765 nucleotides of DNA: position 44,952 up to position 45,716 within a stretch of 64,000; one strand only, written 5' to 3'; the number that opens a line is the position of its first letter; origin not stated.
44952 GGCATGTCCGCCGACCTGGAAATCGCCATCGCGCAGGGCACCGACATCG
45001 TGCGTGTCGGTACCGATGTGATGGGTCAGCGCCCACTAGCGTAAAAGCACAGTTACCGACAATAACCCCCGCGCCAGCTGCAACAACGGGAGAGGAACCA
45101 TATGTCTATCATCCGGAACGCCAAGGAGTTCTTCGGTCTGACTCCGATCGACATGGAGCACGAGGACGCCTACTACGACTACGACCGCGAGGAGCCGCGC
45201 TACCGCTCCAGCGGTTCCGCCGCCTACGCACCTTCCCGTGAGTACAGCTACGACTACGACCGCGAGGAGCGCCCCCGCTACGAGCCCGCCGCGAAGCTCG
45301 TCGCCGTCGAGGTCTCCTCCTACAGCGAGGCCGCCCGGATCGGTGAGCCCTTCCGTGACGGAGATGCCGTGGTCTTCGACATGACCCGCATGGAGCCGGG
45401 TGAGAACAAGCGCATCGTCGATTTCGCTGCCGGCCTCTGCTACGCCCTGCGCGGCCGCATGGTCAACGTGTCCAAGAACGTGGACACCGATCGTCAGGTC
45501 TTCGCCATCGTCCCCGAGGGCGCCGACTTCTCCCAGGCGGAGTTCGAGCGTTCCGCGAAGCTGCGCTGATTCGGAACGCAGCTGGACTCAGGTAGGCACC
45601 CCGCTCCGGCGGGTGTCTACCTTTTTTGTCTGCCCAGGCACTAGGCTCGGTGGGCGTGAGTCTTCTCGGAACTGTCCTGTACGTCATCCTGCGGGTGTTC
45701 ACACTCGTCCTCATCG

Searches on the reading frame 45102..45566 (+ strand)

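Call 4: search_protein_families(library=pfam, proteins=[window:45102-45566:+], max_evalue=0.01)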
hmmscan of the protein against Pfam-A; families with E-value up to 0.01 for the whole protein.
window:45102-45566:+ (155 aa): 1 family
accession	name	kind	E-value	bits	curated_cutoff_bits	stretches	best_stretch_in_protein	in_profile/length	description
PF04472.17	SepF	-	3.7e-19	69.1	27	1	67-141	2-70/72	Cell division protein SepF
